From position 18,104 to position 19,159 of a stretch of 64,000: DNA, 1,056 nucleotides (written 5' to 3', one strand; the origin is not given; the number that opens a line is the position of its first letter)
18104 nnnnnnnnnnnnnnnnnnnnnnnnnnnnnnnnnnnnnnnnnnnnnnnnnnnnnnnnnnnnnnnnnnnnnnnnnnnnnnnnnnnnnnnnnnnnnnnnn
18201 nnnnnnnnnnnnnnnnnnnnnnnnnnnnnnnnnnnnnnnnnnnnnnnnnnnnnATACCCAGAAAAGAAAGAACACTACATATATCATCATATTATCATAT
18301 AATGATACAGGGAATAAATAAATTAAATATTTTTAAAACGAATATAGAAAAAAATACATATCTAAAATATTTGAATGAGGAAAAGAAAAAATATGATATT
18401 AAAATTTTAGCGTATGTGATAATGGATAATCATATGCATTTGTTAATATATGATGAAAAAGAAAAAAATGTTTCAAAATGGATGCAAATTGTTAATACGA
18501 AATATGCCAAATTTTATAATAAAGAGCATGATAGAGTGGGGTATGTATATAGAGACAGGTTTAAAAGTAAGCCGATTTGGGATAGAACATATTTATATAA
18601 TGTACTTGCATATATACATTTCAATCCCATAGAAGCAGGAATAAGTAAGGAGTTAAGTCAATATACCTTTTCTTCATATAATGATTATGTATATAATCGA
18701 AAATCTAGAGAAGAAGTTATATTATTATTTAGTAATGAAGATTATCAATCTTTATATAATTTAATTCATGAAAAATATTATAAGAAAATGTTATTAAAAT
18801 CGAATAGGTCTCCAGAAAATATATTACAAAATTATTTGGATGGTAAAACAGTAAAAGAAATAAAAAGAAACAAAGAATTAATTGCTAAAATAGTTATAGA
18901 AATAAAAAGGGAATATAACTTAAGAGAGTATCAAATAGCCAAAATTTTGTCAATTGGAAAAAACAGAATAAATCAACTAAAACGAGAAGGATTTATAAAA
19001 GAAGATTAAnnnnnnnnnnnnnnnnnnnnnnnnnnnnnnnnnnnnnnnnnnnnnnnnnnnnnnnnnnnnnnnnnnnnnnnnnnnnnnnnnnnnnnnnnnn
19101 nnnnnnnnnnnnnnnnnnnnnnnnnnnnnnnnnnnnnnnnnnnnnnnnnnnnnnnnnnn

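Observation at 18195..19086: REPtron-like locus: RAYT transposase bracketed by inverted 36-38 bp palindromic repeats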

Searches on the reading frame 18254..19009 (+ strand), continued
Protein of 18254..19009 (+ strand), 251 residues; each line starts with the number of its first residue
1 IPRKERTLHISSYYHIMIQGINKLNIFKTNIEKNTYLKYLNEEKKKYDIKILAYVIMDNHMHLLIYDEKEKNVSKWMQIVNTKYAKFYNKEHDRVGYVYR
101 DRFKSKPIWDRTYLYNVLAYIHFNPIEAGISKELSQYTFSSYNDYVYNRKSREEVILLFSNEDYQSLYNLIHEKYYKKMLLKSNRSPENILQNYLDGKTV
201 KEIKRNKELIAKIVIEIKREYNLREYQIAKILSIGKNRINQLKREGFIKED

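Call 65: fold_search(model_id=the predicted structure, library=pdb)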
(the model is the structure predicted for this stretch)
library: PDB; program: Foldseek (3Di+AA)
matches with E <= 10: 1025; with E <= 0.001: 20
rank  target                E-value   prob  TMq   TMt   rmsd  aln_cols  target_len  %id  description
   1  4er8_A                6.2e-07  1.00  0.45  0.66   3.6       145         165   16  Structure of the REP associates tyrosine transposase bound to a REP hairpin (released 2012-08-15)
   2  2vjv_A                7.8e-05  1.00  0.35  0.67   2.2       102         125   14  Crystal structure of the IS608 transposase in complex with left end 26-mer DNA hairpin and a 6-mer DNA representing th (released 2008-02-19)
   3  2vic_A                1.2e-04  1.00  0.37  0.58  12.4       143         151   13  CRYSTAL STRUCTURE OF THE ISHP608 TRANSPOSASE IN COMPLEX with Left end 26- mer DNA and manganese (released 2008-02-19)
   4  2a6o_A                2.4e-04  1.00  0.36  0.57  10.8       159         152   11  Crystal Structure of the ISHp608 Transposase in Complex with Stem-loop DNA (released 2005-10-25)
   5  2f4f_A                2.5e-04  1.00  0.33  0.59  12.6       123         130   15  Crystal structure of IS200 transposase (released 2005-12-13)
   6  2vju_A                3.4e-04  1.00  0.35  0.65   9.4       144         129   11  Crystal structure of the IS608 transposase in complex with the complete Right end 35-mer DNA and manganese (released 2008-02-19)
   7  2vju_B                3.6e-04  1.00  0.36  0.63   2.2       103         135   13  Crystal structure of the IS608 transposase in complex with the complete Right end 35-mer DNA and manganese (released 2008-02-19)
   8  6fi8_B                4.4e-04  1.00  0.36  0.67   2.3       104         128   12  Crystal structure of the IS608 transposase in complex with left end 29-mer DNA hairpin and a 6-mer DNA representing th (released 2018-03-28)
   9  2xma_A                4.4e-04  1.00  0.35  0.60   2.5       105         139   10  DEINOCOCCUS RADIODURANS ISDRA2 TRANSPOSASE RIGHT END DNA COMPLEX (released 2010-10-13)
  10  2xma_E                4.7e-04  1.00  0.35  0.59   2.5       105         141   10  DEINOCOCCUS RADIODURANS ISDRA2 TRANSPOSASE RIGHT END DNA COMPLEX (released 2010-10-13)
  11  2a6m_B                4.9e-04  1.00  0.36  0.58  10.8       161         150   12  Crystal Structure of the ISHp608 Transposase (released 2005-10-25)
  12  2a6m_A                5.4e-04  1.00  0.36  0.66   2.2       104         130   12  Crystal Structure of the ISHp608 Transposase (released 2005-10-25)
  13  2xm3_A                5.7e-04  1.00  0.35  0.66   2.4       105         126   11  Deinococcus radiodurans ISDra2 Transposase Left end DNA complex (released 2010-10-13)
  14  2xo6_D                6.3e-04  1.00  0.35  0.64   2.5       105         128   11  DEINOCOCCUS RADIODURANS ISDRA2 TRANSPOSASE Y132F MUTANT COMPLEXED WITH LEFT END RECOGNITION AND CLEAVAGE SITE (released 2010-10-13)
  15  2vih_B                7.0e-04  1.00  0.35  0.65   2.2       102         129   14  CRYSTAL STRUCTURE OF THE IS608 TRANSPOSASE IN COMPLEX WITH Left END 26-MER DNA (released 2008-02-19)
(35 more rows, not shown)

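Call 70: find_encoding_contigs(protein=P0015, flank=1500, max_places=3)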
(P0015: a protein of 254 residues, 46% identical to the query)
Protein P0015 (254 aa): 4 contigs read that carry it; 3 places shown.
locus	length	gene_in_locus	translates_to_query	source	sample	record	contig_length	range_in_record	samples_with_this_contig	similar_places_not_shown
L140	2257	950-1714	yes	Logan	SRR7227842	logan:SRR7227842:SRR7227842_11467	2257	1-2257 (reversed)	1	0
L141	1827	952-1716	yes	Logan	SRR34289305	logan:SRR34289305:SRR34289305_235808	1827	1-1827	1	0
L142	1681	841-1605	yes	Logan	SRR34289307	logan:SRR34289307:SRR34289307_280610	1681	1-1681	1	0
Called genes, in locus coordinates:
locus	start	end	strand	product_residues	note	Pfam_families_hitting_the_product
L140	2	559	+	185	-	?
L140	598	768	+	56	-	PF00037:Fer4, PF12797:Fer4_2 (weak), PF13237:Fer4_10 (weak), PF12838:Fer4_7, PF13187:Fer4_9, PF12797:Fer4_2 (weak), PF12837:Fer4_6 (weak), PF00037:Fer4, +4 more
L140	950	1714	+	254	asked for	PF01797:Y1_Tnp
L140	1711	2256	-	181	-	?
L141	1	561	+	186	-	?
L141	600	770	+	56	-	PF00037:Fer4, PF12797:Fer4_2 (weak), PF13237:Fer4_10 (weak), PF12838:Fer4_7, PF13187:Fer4_9, PF12797:Fer4_2 (weak), PF12837:Fer4_6 (weak), PF00037:Fer4, +4 more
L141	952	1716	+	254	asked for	PF01797:Y1_Tnp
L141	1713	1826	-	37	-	?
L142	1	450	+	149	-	?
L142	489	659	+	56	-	PF00037:Fer4, PF12797:Fer4_2 (weak), PF13237:Fer4_10 (weak), PF12838:Fer4_7, PF13187:Fer4_9, PF12797:Fer4_2 (weak), PF12837:Fer4_6 (weak), PF00037:Fer4, +4 more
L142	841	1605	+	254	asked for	PF01797:Y1_Tnp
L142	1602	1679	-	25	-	?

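Call 71: find_encoding_contigs(protein=P0012, flank=1500, max_places=2)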
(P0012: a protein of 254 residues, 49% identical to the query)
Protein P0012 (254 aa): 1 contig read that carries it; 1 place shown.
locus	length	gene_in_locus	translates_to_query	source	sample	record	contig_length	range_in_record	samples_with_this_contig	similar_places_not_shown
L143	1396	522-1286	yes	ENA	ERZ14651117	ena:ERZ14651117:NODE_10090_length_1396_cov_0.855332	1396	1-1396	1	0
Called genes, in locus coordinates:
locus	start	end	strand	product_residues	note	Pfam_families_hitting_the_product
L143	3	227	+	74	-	?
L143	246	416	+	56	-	PF00037:Fer4, PF12797:Fer4_2 (weak), PF13237:Fer4_10 (weak), PF14697:Fer4_21, PF12838:Fer4_7, PF13187:Fer4_9, PF12797:Fer4_2 (weak), PF00037:Fer4, +4 more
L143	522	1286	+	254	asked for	PF01797:Y1_Tnp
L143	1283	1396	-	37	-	?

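Call 78: search_protein_families(library=phrogs, proteins=[window:18254-19009:+], max_evalue=0.01)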
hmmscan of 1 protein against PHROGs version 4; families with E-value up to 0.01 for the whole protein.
window:18254-19009:+ (251 aa): 2 families
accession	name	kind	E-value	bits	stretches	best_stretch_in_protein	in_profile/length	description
phrog_18266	-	unknown function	0.00021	22.3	1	44-145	43-140/165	-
phrog_2577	-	integration and excision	0.0012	20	1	4-121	7-117/134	transposase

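Call 79: find_homologous_proteins(query=A1, max_evalue=0.00001)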
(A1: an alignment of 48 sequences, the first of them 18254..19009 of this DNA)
Query A1 (48 sequences) (251 aa, profile of the alignment): 3495 proteins with E <= 0.00001 among 8000 candidates; the best 120 are listed.
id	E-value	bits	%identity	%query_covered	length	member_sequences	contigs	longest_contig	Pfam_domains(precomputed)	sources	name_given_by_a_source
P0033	5.2e-97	342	40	95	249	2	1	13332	PF01797.22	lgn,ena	-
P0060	7.3e-97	342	40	94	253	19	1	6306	PF01797.22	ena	-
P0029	1.7e-96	341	40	95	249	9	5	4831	PF01797.22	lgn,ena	-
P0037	2.7e-96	340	41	94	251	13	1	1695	PF02796.22,PF01797.22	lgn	-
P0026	3.6e-96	340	40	95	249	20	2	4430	PF01797.22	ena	-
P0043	7.4e-96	339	40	94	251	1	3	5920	PF01797.22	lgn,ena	-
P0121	1.4e-95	338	42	94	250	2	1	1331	PF01797.22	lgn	-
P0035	1.4e-95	338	40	94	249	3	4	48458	PF01797.22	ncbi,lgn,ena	-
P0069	5.6e-95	336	39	99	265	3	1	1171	PF01797.22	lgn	-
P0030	6.4e-95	336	42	94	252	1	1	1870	PF13022.13,PF01797.22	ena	-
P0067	8.7e-95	335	39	94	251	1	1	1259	PF01797.22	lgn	-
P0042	1.1e-94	335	40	94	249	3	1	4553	PF01797.22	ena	-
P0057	1.2e-94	335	51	58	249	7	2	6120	PF01797.22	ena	-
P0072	3.6e-94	333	38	94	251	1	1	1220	PF01797.22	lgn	-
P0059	4.3e-94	333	39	95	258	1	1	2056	PF01797.22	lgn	-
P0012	8.8e-88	312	49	98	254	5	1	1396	PF01797.22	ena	-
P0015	5.2e-86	306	46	98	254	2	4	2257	PF01797.22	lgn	-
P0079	1.3e-83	299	48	54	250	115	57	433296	PF01797.22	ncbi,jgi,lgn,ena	jgi:putative transposase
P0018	1.5e-81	292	45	96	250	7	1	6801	PF01797.22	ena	-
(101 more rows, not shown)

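Call 80: search_dna_similar(query=window:18254-19009:+, collection=plasmids, mode=protein, max_evalue=0.001, max_rows=25)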
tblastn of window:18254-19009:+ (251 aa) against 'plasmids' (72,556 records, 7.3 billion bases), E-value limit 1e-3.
Records with a match: 18; places in all: 26; records where one place covers at least 80% of the query: 1.
Best place of each record, by identity: <60% 18.
By first word of the organism name: Skermanella 3; Pseudoalteromonas 2; Rhodospirillum 2; Cylindrospermopsis 1; Acetoanaerobium 1; Sporomusa 1; Legionella 1; Iodobacter 1; Pseudomonas 1; Collinsella 1; and 4 more.
By predicted mobility (MOB-suite, as given by PLSDB): non-mobilizable 15; mobilizable 3.
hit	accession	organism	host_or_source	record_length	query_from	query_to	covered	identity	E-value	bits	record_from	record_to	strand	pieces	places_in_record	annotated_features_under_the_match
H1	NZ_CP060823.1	Cylindrospermopsis curvispora GIHE-G1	Water for algae observation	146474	1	208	83%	26.3%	4e-6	55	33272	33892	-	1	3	transposase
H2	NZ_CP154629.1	Acetoanaerobium noterae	cell culture,Sludge of a digestion ...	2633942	1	146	58%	37.0%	5e-22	101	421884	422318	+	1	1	none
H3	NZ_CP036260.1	Sporomusa termitida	whole organism,intestinal contents of ...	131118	1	132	53%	39.6%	1e-17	89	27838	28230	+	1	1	transposase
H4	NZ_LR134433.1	Legionella adelaidensis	environmental,Cooling tower water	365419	3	142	56%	34.3%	7e-12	72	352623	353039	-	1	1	transposase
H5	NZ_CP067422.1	Skermanella sp. TT6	Homo sapiens,single cell,skin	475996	3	180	71%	26.7%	1e-12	74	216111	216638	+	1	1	transposase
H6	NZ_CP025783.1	Iodobacter fluviatilis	whole organism,Glacial lake sediment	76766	1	142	57%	32.4%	6e-13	75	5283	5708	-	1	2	transposase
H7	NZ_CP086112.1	Skermanella rosea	single cell,hydrocarbon-contaminated ...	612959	3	167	66%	26.1%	9e-13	75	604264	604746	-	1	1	transposase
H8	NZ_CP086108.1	Skermanella mucosa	single cell,crude oil contaminated ...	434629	3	157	62%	26.5%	2e-11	71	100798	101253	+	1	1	transposase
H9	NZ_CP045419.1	Pseudoalteromonas sp. THAF3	pure culture,Surface of a polyethylene ...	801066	15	142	51%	30.5%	9e-9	63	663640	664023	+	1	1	none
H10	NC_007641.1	Rhodospirillum rubrum ATCC 11170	-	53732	1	142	57%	26.8%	8e-15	81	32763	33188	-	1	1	transposase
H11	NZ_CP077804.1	Rhodospirillum rubrum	cell culture,culture collection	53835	1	142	57%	26.8%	8e-15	81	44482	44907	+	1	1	transposase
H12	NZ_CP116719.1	Pseudomonas aeruginosa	Homo sapiens,urine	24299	1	143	57%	26.4%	8e-10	66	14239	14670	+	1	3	transposase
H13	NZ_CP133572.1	Pseudoalteromonas sp. HL-AS2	sediment core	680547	66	205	56%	26.4%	5e-5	52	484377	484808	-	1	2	transposase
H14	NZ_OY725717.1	Collinsella aerofaciens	-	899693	10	146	55%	26.3%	5e-9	64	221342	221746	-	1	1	transposase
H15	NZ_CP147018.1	Bernardetia sp. Wsw4-3y2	Red alga,Red algae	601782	51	144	37%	35.4%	1e-4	50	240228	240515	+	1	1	transposase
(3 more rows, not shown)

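Call 81: get_annotated_region(hit=H2, flank=1500)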
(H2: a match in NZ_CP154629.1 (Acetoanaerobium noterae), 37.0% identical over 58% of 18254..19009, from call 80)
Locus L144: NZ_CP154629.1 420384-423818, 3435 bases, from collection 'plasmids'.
description: Acetoanaerobium noterae strain DSL2 plasmid pTPELB2, complete sequence
organism: Acetoanaerobium noterae (NCBI taxid 745369)
taxonomy: Bacteria; Bacillota; Clostridia; Peptostreptococcales; Filifactoraceae; Acetoanaerobium; Acetoanaerobium noterae
host: -; source: cell culture,Sludge of a digestion tower of a wastewater treatment plant; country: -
typing (MOB-suite, as given by PLSDB): non-mobilizable
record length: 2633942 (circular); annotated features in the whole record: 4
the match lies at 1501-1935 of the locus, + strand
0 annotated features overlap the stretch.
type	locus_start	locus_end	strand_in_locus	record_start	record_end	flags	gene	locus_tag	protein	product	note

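Call 82: get_annotated_region(hit=H3, flank=1500)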
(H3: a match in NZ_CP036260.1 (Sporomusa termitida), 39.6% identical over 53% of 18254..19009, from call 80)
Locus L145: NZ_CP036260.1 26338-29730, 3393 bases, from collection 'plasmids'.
description: Sporomusa termitida strain DSM 4440 plasmid pSPTER, complete sequence
organism: Sporomusa termitida (NCBI taxid 2377)
taxonomy: Bacteria; Bacillota; Negativicutes; Selenomonadales; Sporomusaceae; Sporomusa; Sporomusa termitida
host: -; source: whole organism,intestinal contents of termite Nasutitermes nigriceps; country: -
typing (MOB-suite, as given by PLSDB): non-mobilizable
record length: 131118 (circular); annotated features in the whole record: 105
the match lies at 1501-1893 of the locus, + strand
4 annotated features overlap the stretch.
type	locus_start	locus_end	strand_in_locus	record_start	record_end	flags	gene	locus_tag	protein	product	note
CDS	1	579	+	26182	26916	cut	-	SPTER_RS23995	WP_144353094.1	alpha/beta hydrolase-fold protein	-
CDS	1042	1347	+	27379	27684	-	-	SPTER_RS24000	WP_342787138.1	DUF3892 domain-containing protein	-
CDS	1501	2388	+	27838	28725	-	-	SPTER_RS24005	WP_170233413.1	transposase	GO:0006313 - DNA transposition [Evidence IEA]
CDS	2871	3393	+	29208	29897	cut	-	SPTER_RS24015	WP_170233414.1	helix-turn-helix domain-containing protein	-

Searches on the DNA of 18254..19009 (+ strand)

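Call 86: search_dna_similar(query=L144:1400-1440:+, collection=plasmids, mode=distant, max_evalue=0.01, max_rows=10)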
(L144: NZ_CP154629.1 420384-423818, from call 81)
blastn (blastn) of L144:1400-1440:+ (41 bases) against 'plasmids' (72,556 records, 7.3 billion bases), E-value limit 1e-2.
Records with a match: 1; places in all: 14; records where one place covers at least 80% of the query: 1.
Best place of each record, by identity: >=99% 1.
By first word of the organism name: Acetoanaerobium 1.
By predicted mobility (MOB-suite, as given by PLSDB): non-mobilizable 1.
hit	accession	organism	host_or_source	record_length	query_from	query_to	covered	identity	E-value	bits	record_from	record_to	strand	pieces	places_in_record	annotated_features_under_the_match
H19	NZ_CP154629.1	Acetoanaerobium noterae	cell culture,Sludge of a digestion ...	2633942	1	41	100%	100.0%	2e-12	75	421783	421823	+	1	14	none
